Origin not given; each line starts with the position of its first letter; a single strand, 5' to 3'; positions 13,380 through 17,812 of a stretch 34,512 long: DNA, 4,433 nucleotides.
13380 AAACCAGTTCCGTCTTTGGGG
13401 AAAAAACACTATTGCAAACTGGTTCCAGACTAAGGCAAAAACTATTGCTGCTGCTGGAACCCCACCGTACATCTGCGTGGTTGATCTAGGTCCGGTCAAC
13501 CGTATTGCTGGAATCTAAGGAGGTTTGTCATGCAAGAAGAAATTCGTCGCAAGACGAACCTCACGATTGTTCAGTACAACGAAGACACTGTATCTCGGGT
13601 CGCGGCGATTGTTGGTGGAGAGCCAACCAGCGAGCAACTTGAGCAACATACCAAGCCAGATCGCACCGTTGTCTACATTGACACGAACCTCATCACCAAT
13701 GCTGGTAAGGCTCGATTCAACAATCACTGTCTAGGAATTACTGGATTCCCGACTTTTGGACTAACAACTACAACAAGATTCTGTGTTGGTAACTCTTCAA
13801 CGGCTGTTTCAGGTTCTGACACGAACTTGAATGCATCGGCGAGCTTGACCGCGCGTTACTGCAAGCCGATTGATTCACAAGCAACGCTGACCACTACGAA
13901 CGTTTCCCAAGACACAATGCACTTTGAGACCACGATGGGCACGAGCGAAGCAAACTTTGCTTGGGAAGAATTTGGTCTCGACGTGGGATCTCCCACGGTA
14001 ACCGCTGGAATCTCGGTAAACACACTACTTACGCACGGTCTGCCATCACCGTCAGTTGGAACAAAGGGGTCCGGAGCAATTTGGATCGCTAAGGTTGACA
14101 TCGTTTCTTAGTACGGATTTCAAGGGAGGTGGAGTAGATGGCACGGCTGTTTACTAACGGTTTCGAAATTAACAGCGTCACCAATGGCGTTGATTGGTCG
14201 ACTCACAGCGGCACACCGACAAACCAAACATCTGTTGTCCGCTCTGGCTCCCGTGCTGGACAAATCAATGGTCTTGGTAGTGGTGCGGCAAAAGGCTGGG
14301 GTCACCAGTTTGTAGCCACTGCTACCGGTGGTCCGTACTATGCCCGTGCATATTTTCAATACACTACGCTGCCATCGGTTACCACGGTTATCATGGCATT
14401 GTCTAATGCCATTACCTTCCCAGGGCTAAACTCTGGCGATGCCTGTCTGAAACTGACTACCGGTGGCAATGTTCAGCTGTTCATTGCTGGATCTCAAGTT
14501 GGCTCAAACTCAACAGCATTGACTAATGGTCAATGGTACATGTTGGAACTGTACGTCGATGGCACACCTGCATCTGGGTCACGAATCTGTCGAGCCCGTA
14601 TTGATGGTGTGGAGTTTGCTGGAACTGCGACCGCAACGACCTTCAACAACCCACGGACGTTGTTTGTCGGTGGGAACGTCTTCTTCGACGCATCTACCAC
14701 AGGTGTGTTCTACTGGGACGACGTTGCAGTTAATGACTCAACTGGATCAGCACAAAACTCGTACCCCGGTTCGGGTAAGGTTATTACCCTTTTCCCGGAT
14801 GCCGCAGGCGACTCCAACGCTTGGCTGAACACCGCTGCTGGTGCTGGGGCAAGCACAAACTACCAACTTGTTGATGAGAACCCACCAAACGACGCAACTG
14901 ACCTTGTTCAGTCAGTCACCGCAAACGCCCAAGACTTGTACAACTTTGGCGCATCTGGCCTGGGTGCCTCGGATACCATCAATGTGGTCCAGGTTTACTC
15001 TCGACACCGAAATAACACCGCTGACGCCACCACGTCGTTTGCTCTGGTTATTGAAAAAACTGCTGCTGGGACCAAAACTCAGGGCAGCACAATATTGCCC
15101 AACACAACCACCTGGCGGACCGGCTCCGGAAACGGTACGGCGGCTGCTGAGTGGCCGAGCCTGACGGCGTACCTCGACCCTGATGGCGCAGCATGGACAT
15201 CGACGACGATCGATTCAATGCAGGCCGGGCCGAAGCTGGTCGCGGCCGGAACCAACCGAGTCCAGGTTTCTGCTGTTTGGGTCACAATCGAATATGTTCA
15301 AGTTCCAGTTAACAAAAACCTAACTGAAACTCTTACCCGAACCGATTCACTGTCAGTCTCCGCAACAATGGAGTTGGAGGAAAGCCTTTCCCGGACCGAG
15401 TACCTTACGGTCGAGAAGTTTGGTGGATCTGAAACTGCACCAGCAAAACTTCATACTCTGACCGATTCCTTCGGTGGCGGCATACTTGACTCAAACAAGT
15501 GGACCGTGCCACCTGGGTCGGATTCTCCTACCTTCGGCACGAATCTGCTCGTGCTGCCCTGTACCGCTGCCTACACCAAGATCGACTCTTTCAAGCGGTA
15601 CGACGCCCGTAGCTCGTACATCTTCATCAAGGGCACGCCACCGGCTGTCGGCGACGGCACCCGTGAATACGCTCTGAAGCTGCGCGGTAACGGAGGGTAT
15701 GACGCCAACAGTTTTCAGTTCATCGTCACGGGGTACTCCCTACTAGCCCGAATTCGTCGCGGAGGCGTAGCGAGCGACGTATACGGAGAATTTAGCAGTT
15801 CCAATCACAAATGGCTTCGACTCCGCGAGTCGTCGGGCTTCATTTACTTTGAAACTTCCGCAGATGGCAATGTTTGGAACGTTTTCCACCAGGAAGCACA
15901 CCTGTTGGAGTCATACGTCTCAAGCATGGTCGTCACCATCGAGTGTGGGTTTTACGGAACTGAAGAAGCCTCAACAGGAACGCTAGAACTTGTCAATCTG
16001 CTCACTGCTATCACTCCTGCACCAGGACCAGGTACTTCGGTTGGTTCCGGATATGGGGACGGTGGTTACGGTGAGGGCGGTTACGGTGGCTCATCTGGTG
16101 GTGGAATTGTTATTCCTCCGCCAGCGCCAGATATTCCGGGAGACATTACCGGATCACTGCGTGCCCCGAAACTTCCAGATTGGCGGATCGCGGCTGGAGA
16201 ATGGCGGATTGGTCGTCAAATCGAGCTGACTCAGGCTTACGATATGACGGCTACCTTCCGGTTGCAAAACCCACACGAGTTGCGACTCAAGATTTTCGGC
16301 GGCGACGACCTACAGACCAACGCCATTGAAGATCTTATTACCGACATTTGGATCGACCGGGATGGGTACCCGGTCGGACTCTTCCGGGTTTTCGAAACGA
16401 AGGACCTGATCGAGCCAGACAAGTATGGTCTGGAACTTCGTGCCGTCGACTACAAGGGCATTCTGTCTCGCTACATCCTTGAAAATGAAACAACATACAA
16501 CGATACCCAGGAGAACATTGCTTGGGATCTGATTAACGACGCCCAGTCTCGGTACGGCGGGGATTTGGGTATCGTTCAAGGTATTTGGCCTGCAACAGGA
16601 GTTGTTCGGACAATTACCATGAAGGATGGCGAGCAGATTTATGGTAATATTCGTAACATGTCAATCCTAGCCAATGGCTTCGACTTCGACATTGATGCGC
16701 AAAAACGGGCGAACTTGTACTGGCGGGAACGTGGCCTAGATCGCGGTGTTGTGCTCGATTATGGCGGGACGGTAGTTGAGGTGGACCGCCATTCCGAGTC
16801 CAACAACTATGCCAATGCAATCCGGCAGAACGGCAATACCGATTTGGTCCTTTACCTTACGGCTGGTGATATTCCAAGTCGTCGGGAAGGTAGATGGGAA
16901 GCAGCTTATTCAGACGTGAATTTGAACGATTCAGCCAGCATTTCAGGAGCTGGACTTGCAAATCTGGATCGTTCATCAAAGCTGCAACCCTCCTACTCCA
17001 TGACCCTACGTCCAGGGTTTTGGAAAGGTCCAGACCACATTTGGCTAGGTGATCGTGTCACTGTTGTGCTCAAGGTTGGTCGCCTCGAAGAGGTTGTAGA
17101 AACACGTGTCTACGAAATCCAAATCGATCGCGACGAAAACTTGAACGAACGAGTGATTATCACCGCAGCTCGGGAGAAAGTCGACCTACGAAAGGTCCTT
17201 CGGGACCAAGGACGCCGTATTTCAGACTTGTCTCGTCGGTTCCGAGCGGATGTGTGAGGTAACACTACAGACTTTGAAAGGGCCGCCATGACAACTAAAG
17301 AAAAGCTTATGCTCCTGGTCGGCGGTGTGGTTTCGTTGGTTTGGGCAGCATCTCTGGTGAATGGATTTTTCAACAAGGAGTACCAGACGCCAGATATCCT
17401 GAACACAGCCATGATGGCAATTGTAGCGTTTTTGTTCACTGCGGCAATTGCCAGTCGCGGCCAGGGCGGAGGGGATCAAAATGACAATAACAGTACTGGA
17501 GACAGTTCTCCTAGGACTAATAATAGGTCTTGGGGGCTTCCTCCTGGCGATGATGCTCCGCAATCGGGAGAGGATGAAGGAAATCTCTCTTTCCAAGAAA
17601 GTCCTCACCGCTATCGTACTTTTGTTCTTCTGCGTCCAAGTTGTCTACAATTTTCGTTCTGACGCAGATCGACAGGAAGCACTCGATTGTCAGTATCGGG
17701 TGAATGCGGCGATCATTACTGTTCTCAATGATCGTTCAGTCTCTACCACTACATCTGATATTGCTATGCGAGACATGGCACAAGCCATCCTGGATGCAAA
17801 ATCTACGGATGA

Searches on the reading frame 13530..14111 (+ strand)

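Call 11: search_protein_families(library=pfam, proteins=[window:13530-14111:+], max_evalue=0.01)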
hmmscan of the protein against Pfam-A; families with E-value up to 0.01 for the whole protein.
window:13530-14111:+ (193 aa): 0 families

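Call 73: search_protein_families(library=phrogs, proteins=[window:13530-14111:+], max_evalue=0.01)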
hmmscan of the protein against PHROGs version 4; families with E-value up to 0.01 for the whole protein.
window:13530-14111:+ (193 aa): 2 families
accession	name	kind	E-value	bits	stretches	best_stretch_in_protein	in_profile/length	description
phrog_23653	-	unknown function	1.8e-15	58.1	1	11-191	15-165/168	-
phrog_5417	-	unknown function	1.4e-08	35.7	1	48-158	28-129/156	-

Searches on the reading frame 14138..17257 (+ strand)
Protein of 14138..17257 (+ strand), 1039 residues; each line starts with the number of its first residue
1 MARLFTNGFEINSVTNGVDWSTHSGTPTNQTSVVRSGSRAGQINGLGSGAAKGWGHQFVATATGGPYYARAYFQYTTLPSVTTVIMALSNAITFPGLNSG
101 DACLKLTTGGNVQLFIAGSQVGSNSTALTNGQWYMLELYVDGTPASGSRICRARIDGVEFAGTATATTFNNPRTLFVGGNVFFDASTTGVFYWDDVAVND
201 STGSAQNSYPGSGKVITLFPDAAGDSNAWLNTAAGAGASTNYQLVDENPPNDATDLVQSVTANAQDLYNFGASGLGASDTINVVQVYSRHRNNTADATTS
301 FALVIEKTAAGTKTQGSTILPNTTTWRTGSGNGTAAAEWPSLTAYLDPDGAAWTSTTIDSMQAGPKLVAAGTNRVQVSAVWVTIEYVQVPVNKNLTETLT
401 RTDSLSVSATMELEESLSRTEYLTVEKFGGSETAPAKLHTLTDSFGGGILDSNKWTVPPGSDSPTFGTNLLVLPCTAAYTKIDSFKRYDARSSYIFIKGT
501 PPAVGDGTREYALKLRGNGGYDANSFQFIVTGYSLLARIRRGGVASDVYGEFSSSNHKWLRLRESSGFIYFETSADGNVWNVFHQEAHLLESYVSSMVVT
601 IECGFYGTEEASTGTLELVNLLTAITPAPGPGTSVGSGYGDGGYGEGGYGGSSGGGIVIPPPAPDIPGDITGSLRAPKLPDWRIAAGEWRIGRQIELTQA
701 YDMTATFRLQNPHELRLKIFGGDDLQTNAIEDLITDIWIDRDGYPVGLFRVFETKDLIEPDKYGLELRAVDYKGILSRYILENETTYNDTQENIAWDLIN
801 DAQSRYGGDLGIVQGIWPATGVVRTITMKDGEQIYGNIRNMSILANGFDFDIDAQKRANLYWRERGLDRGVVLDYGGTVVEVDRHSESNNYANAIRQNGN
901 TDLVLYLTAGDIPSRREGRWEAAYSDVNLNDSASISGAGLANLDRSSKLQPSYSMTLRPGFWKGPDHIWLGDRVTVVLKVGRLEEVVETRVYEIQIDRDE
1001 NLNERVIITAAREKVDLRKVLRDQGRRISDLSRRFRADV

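Call 11: search_protein_families(library=pfam, proteins=[window:14138-17257:+], max_evalue=0.01)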
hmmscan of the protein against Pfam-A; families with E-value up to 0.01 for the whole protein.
window:14138-17257:+ (1039 aa): 0 families

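Call 51: search_protein_families(library=ncbifam, proteins=[window:14138-17257:+], max_evalue=10)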
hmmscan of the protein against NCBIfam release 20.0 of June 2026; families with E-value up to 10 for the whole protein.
window:14138-17257:+ (1039 aa): 0 families

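Call 73: search_protein_families(library=phrogs, proteins=[window:14138-17257:+], max_evalue=0.01)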
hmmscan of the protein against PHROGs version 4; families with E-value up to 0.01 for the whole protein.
window:14138-17257:+ (1039 aa): 2 families
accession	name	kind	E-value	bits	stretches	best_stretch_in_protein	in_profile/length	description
phrog_14065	-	unknown function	1.3e-60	206.8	2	1-389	1-383/1152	-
phrog_2448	-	unknown function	3e-13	50.7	1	106-332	96-311/335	-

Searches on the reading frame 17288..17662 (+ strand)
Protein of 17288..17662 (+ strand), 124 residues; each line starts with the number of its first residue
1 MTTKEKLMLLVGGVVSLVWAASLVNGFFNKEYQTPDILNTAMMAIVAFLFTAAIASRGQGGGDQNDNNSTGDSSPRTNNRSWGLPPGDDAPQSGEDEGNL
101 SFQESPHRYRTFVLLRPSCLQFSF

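Call 11: search_protein_families(library=pfam, proteins=[window:17288-17662:+], max_evalue=0.01)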
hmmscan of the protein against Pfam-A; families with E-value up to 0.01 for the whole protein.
window:17288-17662:+ (124 aa): 0 families

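Call 73: search_protein_families(library=phrogs, proteins=[window:17288-17662:+], max_evalue=0.01)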
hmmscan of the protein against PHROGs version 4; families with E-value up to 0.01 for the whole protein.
window:17288-17662:+ (124 aa): 2 families
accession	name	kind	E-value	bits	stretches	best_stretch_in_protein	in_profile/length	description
phrog_38409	-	unknown function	1.3e-06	29.3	1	13-68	21-75/77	-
phrog_11800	-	moron, auxiliary metabolic gene and host takeover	2.3e-05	25.2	1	7-68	20-81/84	membrane protein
